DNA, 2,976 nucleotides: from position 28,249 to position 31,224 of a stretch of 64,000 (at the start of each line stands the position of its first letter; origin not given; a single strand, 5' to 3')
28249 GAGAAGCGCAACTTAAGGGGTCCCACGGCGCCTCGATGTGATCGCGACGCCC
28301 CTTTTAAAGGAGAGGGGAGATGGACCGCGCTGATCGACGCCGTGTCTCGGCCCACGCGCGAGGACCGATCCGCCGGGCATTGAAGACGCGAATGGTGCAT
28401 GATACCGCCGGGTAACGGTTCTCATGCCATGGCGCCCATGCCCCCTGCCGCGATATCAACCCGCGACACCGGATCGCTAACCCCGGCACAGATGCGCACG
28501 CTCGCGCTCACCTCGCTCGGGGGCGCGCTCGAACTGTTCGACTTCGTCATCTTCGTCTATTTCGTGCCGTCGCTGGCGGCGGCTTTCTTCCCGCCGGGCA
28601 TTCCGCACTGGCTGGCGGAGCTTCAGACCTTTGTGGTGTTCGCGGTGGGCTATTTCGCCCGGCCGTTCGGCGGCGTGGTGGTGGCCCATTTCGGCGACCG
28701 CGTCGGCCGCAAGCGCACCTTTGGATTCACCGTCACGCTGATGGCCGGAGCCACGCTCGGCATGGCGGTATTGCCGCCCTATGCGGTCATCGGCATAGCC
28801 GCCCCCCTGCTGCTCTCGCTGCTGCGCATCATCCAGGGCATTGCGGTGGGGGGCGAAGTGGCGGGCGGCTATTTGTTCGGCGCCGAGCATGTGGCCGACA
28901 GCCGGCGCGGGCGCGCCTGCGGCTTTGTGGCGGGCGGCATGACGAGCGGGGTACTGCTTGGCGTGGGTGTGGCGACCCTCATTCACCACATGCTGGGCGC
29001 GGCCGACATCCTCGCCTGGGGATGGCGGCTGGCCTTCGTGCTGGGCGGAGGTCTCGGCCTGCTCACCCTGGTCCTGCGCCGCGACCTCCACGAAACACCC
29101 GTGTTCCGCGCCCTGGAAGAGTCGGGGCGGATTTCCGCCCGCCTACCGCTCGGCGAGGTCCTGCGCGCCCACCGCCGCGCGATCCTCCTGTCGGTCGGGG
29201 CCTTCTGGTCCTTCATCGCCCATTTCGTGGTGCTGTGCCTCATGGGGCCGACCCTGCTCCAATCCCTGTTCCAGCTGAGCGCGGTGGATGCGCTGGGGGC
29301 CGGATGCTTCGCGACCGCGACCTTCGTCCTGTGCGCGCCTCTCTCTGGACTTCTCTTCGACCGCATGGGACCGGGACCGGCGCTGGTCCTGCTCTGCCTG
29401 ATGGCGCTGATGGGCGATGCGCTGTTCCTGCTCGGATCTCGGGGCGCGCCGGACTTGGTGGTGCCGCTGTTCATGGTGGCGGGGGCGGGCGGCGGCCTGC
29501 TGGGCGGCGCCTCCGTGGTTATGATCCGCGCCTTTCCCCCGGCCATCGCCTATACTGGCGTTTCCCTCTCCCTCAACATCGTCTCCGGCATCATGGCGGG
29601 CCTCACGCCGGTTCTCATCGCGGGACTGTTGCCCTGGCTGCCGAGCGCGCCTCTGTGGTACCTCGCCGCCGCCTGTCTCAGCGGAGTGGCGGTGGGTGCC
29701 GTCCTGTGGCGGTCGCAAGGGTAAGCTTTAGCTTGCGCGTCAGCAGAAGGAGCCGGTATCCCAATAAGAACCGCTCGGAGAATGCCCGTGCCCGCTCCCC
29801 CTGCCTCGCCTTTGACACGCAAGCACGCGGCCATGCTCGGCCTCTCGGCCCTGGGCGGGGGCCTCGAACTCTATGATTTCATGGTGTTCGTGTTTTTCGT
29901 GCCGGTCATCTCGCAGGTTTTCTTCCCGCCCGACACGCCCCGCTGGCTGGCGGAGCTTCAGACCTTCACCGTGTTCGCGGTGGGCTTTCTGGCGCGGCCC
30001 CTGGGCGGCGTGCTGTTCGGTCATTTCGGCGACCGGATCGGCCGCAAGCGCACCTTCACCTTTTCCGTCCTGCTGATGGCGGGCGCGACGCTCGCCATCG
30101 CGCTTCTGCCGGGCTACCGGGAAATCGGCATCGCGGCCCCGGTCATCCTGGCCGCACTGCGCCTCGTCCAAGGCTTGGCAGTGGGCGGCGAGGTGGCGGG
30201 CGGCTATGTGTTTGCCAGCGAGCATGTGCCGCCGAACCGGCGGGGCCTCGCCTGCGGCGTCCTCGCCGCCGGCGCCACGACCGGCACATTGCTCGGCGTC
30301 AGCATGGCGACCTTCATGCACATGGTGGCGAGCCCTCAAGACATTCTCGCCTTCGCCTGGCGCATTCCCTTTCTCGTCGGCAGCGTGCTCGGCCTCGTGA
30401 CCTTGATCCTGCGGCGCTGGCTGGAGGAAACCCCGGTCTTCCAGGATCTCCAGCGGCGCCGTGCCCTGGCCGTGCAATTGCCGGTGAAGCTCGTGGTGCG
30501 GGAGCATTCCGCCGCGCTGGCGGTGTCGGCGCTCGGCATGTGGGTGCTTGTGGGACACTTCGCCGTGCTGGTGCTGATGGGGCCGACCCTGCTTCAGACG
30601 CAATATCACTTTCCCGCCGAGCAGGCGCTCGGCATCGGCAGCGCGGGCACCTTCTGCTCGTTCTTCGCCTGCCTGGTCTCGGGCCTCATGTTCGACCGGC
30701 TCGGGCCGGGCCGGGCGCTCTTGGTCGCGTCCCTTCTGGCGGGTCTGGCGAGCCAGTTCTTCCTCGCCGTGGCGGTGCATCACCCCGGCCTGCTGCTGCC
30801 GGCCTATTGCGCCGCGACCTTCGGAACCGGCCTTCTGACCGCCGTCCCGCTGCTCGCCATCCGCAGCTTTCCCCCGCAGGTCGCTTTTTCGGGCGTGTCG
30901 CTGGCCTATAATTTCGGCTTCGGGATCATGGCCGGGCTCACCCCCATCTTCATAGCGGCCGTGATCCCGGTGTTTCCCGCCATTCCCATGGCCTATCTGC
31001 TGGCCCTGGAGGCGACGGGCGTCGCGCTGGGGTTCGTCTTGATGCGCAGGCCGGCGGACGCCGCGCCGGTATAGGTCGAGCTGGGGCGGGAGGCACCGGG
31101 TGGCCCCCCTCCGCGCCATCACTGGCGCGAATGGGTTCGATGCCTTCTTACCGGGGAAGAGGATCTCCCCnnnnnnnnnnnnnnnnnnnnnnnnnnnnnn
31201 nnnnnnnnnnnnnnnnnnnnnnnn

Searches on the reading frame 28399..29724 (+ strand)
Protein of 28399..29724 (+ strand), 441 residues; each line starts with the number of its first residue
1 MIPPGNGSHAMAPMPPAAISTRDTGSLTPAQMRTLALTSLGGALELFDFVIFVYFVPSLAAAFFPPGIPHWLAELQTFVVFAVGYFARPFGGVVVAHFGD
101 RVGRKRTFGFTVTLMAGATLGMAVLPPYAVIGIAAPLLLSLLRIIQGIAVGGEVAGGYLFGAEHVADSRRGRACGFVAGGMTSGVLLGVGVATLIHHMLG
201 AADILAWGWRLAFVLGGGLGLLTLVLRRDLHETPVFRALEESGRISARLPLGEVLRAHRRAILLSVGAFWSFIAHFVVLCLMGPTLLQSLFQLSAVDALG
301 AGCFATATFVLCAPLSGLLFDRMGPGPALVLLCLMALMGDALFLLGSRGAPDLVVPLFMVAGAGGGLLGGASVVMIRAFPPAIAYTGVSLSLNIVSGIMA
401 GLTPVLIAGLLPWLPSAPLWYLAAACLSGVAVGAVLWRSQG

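Call 41: search_protein_families(library=pfam, proteins=[window:28399-29724:+])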
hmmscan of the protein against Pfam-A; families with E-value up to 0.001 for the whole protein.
window:28399-29724:+ (441 aa): 2 families
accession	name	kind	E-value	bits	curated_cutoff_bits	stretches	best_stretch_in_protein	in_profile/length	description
PF07690.21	MFS_1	-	1.3e-22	80.6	33.4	1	51-404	2-347/347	Major Facilitator Superfamily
PF00083.30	Sugar_tr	-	2.9e-12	46.7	22.3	1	37-238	4-199/452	Sugar (and other) transporter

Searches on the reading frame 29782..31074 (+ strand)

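Call 41: search_protein_families(library=pfam, proteins=[window:29782-31074:+])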
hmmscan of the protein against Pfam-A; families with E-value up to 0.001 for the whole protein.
window:29782-31074:+ (430 aa): 2 families
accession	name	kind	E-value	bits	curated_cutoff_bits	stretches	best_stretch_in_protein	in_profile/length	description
PF07690.21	MFS_1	-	7.1e-30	104.5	33.4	1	25-388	4-347/347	Major Facilitator Superfamily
PF00083.30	Sugar_tr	-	2.5e-20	73.2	22.3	1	23-227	6-204/452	Sugar (and other) transporter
